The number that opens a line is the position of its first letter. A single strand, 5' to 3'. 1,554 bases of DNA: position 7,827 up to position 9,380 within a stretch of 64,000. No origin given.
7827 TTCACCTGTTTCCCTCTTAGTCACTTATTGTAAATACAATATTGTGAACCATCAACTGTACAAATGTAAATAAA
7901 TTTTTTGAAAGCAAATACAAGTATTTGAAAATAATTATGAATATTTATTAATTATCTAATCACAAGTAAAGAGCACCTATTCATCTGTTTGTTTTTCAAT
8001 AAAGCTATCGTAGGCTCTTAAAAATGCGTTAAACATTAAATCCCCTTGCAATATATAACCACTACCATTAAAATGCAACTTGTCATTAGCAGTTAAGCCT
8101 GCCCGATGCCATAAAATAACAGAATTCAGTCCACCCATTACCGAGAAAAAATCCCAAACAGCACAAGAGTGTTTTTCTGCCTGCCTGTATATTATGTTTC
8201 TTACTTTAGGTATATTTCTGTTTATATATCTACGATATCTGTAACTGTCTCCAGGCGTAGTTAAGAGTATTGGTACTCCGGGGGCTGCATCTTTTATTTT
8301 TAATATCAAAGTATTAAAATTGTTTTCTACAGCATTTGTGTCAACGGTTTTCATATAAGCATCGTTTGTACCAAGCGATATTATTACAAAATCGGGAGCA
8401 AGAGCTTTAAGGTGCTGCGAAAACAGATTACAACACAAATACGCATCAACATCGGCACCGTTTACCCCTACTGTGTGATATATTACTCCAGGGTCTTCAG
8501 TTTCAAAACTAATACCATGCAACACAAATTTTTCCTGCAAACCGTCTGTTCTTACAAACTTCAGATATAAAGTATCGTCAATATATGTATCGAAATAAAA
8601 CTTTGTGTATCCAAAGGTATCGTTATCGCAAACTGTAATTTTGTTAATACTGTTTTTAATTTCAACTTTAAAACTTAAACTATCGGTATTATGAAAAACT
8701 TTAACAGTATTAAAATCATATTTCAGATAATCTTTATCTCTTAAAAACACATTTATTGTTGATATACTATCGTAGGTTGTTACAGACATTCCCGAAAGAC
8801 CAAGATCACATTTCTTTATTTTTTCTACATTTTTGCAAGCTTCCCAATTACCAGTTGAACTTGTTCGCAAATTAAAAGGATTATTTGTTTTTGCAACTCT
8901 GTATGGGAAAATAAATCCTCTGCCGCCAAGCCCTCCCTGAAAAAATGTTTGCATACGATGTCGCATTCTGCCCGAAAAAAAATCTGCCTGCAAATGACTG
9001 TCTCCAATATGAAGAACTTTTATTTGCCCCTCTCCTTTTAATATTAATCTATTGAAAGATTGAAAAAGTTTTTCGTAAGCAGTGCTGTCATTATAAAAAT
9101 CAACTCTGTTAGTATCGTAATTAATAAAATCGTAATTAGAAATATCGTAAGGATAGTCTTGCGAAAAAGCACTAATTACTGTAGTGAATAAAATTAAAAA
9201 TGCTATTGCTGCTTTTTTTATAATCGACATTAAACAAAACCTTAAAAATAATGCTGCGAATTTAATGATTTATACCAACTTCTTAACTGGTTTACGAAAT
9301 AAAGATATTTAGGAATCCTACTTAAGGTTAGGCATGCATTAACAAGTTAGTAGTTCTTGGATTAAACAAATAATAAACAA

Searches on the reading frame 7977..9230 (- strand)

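Call 11: search_protein_families(library=pfam, proteins=[window:7977-9230:-])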
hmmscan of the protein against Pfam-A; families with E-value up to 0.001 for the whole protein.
window:7977-9230:- (417 aa): 2 families
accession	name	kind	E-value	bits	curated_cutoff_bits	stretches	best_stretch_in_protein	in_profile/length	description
PF13472.12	Lipase_GDSL_2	-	1.9e-16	61.5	32.9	1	251-392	35-176/178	GDSL-like Lipase/Acylhydrolase family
PF00657.28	Lipase_GDSL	-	1.7e-09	38.6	23.6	1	273-397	71-206/208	GDSL-like Lipase/Acylhydrolase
